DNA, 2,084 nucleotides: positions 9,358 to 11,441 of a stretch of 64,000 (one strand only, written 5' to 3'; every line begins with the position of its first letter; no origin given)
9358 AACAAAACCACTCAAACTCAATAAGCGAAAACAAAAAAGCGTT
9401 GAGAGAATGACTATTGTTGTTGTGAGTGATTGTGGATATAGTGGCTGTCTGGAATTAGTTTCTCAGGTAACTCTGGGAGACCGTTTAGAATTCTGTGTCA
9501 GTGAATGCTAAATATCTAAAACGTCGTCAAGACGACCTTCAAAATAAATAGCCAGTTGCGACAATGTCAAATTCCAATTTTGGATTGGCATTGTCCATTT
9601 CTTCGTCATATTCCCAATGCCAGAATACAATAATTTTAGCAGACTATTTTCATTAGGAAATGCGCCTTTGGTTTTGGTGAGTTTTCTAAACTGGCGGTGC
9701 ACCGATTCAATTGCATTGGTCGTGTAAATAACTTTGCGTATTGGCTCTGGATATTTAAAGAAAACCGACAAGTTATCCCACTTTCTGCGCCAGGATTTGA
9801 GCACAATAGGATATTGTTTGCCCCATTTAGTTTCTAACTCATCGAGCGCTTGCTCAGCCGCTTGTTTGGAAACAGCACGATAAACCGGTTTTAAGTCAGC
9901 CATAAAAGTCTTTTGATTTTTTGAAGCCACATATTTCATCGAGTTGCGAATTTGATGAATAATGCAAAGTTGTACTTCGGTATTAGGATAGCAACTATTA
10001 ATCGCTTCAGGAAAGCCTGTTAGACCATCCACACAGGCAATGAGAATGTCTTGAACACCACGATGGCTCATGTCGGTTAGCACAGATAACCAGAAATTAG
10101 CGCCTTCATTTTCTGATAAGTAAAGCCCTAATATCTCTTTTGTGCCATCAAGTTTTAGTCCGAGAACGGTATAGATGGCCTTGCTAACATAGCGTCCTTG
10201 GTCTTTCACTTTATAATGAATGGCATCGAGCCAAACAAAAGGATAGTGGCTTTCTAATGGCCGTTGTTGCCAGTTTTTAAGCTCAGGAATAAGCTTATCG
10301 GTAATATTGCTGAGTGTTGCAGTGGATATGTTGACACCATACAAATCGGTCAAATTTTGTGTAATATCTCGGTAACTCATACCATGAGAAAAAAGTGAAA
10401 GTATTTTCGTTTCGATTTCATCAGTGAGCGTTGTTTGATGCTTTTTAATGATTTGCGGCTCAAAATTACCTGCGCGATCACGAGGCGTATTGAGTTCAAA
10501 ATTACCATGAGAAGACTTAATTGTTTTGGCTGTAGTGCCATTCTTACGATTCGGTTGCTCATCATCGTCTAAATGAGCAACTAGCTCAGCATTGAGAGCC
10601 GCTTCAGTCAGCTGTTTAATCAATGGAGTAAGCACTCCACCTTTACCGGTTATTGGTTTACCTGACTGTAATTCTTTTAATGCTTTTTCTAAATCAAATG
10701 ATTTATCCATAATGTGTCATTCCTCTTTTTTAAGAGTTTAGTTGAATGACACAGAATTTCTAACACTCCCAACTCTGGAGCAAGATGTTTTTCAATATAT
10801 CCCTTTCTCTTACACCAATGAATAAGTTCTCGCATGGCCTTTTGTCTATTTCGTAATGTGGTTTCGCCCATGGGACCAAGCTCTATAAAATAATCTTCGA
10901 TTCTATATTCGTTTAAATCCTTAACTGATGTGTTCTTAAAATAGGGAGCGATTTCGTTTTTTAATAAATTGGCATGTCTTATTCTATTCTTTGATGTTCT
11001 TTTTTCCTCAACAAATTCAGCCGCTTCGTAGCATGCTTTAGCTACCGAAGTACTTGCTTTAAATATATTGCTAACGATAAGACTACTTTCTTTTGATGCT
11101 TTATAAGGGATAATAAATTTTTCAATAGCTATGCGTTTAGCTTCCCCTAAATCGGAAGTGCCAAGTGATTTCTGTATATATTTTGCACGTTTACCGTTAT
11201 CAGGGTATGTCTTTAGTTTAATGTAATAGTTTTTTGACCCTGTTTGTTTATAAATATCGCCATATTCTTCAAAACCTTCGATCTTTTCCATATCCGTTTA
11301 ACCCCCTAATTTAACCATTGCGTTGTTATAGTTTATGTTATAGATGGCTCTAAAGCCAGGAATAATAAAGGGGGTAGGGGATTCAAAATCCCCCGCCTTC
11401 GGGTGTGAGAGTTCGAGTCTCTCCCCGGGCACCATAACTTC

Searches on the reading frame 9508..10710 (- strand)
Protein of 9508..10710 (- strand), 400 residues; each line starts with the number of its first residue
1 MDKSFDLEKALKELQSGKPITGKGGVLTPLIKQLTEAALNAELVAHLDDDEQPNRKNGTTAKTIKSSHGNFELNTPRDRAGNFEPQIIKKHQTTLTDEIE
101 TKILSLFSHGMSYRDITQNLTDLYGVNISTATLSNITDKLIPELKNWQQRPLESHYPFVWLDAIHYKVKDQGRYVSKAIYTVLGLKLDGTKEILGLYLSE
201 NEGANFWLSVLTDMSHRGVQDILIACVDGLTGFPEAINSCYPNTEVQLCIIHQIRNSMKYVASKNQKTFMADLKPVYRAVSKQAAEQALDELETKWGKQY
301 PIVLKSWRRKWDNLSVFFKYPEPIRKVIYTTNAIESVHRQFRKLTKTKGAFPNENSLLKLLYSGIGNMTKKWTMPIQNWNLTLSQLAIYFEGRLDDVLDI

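Call 21: search_protein_families(library=pfam, proteins=[window:9508-10710:-], max_evalue=0.001)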
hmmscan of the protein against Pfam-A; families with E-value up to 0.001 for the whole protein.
window:9508-10710:- (400 aa): 3 families
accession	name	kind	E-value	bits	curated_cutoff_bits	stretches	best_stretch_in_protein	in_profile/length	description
PF00872.24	Transposase_mut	-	5.5e-100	335.3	21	1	10-373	9-377/379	Transposase, Mutator family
PF03050.20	DDE_Tnp_IS66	-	0.00029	20.8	23.1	0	104-314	14-219/284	Transposase IS66 family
PF10551.15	MULE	-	0.00051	20.9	27.6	1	178-255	16-98/99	MULE transposase domain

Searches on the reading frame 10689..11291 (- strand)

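Call 21: search_protein_families(library=pfam, proteins=[window:10689-11291:-], max_evalue=0.001)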
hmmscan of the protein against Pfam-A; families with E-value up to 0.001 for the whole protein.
window:10689-11291:- (200 aa): 1 family
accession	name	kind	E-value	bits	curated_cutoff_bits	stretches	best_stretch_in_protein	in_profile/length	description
PF14659.12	Phage_int_SAM_3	-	0.00061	20.4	22.6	0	108-134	27-53/58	Phage integrase, N-terminal SAM-like domain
